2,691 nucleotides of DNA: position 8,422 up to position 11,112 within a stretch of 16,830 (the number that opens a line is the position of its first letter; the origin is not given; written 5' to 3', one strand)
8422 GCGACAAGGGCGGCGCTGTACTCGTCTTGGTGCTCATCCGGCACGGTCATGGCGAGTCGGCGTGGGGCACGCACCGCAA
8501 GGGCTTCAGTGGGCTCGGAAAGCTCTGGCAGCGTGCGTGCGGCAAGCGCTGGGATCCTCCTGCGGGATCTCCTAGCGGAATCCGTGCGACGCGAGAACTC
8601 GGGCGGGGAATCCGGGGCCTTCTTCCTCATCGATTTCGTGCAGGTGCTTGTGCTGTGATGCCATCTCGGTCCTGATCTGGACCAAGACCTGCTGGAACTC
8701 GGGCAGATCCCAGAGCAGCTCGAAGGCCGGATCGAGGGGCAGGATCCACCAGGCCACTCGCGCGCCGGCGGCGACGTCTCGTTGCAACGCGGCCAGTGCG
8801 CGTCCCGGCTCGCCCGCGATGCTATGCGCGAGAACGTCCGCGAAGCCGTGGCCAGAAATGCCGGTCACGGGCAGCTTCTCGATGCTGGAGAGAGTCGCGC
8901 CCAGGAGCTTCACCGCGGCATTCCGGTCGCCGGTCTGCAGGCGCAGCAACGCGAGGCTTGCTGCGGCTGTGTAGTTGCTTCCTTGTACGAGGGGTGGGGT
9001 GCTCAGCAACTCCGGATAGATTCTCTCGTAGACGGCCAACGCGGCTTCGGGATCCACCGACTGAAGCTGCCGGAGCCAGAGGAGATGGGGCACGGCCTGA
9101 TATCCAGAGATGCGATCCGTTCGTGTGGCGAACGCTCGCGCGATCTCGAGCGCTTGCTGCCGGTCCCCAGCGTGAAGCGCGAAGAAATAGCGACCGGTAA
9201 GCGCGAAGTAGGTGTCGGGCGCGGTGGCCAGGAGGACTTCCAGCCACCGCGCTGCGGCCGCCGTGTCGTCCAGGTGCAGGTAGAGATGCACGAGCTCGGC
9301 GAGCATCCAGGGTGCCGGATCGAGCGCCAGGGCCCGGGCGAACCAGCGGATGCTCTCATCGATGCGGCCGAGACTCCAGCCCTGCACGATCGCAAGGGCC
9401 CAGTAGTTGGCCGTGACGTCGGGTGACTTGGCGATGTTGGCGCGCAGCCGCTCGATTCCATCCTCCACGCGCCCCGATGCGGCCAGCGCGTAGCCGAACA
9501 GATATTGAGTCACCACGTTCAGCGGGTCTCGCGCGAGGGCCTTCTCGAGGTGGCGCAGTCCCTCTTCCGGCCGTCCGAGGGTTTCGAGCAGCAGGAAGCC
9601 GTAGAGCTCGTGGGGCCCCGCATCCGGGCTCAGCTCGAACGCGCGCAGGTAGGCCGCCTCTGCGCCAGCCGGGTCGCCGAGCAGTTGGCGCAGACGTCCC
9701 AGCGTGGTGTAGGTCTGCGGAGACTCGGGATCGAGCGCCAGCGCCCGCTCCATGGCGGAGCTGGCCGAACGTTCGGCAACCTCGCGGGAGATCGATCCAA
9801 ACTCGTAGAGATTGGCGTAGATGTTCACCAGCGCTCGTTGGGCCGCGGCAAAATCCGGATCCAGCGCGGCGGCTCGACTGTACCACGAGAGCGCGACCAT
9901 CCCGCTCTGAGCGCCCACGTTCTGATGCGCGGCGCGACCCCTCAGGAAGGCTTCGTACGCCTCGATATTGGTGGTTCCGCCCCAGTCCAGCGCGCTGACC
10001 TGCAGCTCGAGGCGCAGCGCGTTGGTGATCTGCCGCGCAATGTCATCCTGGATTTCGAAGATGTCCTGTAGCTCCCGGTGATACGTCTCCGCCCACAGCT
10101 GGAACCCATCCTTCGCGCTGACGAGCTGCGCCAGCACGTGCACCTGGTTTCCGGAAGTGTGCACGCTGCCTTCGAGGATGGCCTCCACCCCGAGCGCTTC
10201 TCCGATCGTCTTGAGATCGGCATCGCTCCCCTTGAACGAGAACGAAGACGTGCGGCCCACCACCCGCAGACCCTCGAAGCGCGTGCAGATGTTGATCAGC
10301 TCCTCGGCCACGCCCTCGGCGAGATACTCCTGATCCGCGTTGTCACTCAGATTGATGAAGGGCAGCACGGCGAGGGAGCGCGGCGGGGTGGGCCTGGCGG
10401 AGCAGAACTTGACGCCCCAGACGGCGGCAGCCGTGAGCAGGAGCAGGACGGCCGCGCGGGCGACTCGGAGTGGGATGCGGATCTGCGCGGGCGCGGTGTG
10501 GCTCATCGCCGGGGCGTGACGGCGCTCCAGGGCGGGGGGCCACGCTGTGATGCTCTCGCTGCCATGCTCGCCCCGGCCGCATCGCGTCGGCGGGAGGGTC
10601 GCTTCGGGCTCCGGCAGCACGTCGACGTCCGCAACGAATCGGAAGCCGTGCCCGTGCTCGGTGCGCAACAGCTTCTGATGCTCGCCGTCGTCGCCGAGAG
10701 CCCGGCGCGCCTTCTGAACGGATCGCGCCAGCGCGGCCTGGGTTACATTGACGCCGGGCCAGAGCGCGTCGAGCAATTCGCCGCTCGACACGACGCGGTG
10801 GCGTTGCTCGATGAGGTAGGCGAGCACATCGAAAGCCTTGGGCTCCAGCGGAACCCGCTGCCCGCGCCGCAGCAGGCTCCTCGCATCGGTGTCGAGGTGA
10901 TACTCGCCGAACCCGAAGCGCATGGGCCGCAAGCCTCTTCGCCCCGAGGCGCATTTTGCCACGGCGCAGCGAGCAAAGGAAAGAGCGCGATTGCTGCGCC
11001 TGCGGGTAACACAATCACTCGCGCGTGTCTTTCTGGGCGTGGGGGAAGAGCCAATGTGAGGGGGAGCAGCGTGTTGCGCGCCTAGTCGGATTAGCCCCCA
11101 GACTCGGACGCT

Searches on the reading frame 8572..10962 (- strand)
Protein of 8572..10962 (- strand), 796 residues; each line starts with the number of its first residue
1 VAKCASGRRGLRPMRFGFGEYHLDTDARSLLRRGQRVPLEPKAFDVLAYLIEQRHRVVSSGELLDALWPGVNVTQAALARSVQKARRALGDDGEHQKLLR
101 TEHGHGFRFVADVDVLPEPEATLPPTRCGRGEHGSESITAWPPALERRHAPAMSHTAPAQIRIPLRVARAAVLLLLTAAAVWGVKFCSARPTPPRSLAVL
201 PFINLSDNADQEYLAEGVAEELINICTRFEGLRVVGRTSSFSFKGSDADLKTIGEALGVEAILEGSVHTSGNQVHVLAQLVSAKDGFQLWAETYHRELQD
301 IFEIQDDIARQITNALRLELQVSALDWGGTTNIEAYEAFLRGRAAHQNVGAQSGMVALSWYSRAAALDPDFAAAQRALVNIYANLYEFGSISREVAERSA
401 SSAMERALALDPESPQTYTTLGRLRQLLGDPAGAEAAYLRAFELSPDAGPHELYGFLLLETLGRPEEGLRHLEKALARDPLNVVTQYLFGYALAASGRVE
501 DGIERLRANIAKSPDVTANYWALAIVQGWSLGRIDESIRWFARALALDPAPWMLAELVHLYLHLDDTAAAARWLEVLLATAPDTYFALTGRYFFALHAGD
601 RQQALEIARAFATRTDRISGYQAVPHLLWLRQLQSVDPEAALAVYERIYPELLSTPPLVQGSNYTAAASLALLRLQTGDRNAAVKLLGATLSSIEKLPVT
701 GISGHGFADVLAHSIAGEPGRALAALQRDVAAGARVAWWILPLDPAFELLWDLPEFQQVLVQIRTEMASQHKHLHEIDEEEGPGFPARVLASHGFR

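Call 8: search_protein_families(library=pfam, proteins=[window:8572-10962:-], max_evalue=10)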
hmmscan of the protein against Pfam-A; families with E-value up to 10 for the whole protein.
window:8572-10962:- (796 aa): 18 families
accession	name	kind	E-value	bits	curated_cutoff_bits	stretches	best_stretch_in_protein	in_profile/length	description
PF00486.34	Trans_reg_C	-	2.8e-14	53.4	26.2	1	34-109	1-77/77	Transcriptional regulatory protein, C terminal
PF14559.12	TPR_19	-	1.9e-13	51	25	3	463-523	5-64/68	Tetratricopeptide repeat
PF07719.23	TPR_2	-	1e-11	44.4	27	3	417-447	3-33/34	Tetratricopeptide repeat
PF13181.12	TPR_8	-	1.8e-11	43.7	25.7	2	416-447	2-33/34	Tetratricopeptide repeat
PF00515.34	TPR_1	-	1.4e-10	40.9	27.8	3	416-447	2-33/34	Tetratricopeptide repeat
PF13428.12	TPR_14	-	1.5e-09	38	23.5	4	458-486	10-38/44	Tetratricopeptide repeat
PF13431.12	TPR_17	-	1.5e-09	37.8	24.4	2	404-435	2-33/34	Tetratricopeptide repeat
PF13414.12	TPR_11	-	2.7e-08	33.8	26.8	3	357-384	13-40/42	TPR repeat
PF23914.1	TPR_CcmH_CycH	-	3.7e-07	30.5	42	2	405-501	40-139/158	Cytochrome c-type biogenesis protein H TPR domain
PF13424.12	TPR_12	-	7.9e-06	26.4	30.1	3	400-445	26-75/77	Tetratricopeptide repeat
PF13176.12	TPR_7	-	2.3e-05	24.6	27.9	1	554-583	2-31/36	Tetratricopeptide repeat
PF13432.12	TPR_16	-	0.00022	22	32.7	4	459-508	7-56/65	Tetratricopeptide repeat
PF13371.12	TPR_9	-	0.00052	20.4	35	2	400-448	14-62/73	Tetratricopeptide repeat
PF11846.14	Wzy_C_2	-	0.002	18.5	28.5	1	534-586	129-181/191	Virulence factor membrane-bound polymerase, C-terminal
PF12895.13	ANAPC3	-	0.0093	16.7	27.2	1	398-475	6-82/82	Anaphase-promoting complex, cyclosome, subunit 3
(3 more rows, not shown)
